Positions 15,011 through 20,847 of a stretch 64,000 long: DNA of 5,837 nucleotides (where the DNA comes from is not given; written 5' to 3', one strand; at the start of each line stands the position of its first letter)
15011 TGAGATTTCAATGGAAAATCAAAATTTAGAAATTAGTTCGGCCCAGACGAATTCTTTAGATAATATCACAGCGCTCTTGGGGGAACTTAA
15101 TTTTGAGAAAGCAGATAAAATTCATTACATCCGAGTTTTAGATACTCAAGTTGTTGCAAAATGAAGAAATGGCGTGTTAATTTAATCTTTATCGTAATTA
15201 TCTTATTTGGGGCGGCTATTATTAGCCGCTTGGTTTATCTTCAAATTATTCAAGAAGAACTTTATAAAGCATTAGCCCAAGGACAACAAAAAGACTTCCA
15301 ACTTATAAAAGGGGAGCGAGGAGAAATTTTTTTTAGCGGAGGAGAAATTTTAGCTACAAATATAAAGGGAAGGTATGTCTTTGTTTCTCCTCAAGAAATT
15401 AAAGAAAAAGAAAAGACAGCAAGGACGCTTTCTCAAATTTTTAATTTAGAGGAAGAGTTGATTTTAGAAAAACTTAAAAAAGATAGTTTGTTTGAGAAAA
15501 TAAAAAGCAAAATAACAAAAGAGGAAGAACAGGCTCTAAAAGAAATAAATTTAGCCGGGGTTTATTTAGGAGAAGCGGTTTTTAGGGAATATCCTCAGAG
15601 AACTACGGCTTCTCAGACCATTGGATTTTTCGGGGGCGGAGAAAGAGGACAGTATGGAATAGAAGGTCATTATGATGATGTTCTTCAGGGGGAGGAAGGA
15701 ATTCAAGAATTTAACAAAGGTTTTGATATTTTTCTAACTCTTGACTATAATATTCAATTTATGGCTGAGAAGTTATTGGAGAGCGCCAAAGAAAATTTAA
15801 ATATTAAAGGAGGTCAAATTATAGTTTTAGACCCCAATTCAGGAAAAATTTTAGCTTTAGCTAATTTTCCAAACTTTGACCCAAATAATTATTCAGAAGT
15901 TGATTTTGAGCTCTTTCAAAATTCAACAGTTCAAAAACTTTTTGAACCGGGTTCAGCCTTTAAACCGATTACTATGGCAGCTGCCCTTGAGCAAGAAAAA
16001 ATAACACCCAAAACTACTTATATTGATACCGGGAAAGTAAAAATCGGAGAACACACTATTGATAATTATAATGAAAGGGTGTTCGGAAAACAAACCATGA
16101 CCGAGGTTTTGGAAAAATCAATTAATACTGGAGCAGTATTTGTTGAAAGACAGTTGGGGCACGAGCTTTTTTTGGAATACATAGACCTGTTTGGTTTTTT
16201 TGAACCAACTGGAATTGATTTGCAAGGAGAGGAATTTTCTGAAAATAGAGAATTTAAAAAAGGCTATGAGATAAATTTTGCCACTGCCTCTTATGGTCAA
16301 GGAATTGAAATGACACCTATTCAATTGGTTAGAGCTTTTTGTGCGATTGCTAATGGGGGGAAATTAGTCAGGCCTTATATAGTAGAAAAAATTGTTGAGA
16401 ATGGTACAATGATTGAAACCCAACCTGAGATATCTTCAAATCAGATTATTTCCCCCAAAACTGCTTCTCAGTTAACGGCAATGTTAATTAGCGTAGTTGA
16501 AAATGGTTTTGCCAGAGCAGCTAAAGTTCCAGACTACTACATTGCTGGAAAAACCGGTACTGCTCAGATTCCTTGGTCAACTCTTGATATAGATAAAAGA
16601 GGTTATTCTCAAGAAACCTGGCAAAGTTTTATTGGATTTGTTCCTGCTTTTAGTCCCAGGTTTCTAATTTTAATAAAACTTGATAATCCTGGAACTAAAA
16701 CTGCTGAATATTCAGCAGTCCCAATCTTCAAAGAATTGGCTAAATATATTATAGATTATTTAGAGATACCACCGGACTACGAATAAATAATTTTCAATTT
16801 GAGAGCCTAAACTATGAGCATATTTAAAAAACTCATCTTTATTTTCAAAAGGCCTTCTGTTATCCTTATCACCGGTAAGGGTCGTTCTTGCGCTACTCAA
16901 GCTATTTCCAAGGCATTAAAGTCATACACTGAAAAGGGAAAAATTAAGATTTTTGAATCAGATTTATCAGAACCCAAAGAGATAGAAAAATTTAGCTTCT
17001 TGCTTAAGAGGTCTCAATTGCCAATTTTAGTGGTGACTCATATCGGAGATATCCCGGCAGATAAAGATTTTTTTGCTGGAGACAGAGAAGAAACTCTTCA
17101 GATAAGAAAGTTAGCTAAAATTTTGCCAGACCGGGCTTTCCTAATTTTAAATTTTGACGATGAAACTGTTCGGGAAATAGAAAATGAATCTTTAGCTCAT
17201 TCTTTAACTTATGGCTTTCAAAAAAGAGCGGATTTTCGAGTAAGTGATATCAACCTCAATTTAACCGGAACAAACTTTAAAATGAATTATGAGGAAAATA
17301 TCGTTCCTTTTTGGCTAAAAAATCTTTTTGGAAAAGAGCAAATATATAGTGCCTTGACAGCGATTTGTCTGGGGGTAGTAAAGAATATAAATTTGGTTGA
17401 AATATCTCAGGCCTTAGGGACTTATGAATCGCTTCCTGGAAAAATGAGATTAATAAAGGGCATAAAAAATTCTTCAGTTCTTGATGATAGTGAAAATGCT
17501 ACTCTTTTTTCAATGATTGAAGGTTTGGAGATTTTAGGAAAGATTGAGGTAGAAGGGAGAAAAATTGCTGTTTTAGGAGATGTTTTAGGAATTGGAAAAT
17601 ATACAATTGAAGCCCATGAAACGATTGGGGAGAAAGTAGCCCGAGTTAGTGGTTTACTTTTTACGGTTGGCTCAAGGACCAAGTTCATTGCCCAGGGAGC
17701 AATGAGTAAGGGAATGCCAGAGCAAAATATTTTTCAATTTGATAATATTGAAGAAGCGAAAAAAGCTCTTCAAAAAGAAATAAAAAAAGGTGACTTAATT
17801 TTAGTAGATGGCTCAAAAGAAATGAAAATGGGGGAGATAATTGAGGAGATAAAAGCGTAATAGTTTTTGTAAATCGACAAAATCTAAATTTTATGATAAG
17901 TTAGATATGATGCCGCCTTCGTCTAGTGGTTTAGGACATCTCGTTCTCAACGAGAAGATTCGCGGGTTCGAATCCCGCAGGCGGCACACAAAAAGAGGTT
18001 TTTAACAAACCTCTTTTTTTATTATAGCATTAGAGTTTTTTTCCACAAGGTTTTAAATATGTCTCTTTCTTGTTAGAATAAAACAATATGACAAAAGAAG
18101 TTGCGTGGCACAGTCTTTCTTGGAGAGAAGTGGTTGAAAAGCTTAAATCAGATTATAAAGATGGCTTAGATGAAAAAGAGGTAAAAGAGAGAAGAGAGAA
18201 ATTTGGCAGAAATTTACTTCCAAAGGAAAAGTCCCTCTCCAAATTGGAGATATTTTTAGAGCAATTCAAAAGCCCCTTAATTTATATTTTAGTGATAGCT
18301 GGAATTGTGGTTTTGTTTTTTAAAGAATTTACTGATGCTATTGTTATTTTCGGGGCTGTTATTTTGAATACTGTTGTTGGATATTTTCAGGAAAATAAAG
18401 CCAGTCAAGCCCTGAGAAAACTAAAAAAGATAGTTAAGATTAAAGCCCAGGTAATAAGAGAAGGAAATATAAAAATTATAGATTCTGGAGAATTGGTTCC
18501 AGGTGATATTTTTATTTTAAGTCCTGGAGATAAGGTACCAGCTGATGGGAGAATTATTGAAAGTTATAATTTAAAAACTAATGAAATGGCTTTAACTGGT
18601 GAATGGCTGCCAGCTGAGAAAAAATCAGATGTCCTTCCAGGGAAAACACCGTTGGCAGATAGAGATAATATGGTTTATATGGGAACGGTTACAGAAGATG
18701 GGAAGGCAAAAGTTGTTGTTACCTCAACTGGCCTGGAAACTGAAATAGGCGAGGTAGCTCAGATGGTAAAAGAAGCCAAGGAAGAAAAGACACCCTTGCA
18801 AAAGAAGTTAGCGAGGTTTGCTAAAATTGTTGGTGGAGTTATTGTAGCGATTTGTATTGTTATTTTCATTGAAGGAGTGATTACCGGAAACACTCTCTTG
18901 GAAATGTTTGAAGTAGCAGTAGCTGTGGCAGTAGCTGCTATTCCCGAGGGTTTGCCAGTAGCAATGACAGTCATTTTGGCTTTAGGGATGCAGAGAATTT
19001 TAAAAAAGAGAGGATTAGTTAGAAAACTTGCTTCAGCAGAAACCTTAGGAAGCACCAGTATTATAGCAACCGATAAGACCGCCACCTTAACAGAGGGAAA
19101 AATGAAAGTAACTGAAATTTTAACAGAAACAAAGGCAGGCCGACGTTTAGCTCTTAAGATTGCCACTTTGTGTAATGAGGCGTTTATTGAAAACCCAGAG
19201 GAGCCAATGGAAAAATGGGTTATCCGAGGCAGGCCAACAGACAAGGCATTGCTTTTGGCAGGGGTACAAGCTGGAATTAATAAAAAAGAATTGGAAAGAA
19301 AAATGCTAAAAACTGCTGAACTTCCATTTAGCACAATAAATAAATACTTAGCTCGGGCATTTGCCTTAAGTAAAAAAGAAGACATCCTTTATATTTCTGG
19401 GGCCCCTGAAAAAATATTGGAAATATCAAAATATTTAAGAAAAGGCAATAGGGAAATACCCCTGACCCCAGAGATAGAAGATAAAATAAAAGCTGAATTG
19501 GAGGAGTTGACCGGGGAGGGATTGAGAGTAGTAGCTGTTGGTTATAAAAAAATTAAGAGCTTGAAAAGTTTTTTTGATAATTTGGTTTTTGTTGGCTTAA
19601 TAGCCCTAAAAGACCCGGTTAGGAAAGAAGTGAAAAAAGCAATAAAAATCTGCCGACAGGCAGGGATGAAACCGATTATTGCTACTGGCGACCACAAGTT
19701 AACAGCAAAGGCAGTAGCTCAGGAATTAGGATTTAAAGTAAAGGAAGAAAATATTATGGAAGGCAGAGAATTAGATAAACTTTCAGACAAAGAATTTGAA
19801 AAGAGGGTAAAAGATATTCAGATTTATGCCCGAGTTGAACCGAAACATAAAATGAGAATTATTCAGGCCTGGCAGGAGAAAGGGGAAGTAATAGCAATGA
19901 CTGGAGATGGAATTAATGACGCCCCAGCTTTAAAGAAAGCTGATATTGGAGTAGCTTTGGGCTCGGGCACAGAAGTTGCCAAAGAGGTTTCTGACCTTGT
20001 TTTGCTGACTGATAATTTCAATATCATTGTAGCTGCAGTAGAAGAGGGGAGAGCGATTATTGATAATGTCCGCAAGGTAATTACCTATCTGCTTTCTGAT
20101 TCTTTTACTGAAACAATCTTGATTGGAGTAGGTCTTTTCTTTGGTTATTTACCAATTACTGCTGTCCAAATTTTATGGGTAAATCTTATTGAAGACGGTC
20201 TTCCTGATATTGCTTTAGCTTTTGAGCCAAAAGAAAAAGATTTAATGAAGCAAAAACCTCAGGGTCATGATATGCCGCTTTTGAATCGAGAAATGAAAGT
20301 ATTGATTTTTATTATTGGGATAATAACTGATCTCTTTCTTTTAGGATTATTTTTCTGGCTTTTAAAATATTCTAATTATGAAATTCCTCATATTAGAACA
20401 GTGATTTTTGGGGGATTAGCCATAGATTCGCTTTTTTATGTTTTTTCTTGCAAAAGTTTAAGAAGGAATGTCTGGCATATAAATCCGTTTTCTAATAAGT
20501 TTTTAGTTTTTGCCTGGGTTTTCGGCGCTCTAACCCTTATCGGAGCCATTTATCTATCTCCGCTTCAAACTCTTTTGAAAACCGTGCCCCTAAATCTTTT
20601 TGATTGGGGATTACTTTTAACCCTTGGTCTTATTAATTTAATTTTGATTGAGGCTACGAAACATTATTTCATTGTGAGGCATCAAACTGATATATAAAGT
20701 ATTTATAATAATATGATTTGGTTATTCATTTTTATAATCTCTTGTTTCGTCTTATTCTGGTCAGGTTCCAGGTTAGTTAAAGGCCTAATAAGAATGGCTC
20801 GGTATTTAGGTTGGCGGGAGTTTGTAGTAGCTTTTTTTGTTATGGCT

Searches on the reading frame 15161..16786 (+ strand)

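Call 70: search_protein_families(library=pfam, proteins=[window:15161-16786:+], max_evalue=0.001)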
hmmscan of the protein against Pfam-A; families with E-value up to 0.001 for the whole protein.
window:15161-16786:+ (541 aa): 2 families
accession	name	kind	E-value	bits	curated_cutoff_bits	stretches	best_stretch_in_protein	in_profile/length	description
PF00905.27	Transpeptidase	-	1.7e-71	241.3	22.1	1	220-527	3-298/299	Penicillin binding protein transpeptidase domain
PF03717.20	PBP_dimer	-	3.4e-15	57.4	24.4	1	49-184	2-167/180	Penicillin-binding Protein dimerisation domain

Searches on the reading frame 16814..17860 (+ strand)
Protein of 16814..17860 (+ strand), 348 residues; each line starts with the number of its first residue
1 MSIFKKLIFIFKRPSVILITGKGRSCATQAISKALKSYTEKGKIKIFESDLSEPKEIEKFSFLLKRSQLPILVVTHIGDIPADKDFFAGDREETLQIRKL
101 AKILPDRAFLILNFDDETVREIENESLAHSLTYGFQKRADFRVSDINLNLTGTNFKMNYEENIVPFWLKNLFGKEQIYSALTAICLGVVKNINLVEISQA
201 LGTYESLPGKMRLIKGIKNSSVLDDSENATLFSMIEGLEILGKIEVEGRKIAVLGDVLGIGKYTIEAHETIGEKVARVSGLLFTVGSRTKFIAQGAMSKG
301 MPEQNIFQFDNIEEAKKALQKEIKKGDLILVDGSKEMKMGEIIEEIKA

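Call 13: search_protein_families(library=pfam, proteins=[window:16814-17860:+], max_evalue=0.01)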
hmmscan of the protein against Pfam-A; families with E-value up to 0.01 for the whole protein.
window:16814-17860:+ (348 aa): 2 families
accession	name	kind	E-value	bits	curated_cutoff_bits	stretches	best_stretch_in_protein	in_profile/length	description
PF02875.26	Mur_ligase_C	-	1.3e-10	42.6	28.4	1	211-334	3-126/127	Mur ligase, glutamate ligase domain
PF08245.18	Mur_ligase_M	-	4.2e-08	33.8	24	1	85-186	94-199/200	Mur ligase middle domain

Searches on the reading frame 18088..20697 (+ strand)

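Call 13: search_protein_families(library=pfam, proteins=[window:18088-20697:+], max_evalue=0.01)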
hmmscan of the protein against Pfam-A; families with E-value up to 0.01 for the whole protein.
window:18088-20697:+ (869 aa): 6 families
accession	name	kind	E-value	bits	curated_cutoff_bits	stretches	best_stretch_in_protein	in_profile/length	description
PF00122.25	E1-E2_ATPase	-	6.2e-55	186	28.1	1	116-307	3-181/181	E1-E2 ATPase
PF00689.26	Cation_ATPase_C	-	6.7e-43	146.9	27.3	1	688-858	2-173/175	Cation transporting ATPase, C-terminus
PF00690.31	Cation_ATPase_N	-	2.2e-22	78.9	20.4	1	7-74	1-68/69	Cation transporter/ATPase, N-terminus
PF00702.32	Hydrolase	-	3.6e-20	73.6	26.4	1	325-619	3-191/191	haloacid dehalogenase-like hydrolase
PF13246.12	Cation_ATPase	-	1.2e-12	48.1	21.7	1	360-448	1-89/91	Cation transport ATPase (P-type)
PF08282.18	Hydrolase_3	-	2.2e-09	37.9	20.9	1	594-645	198-249/255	haloacid dehalogenase-like hydrolase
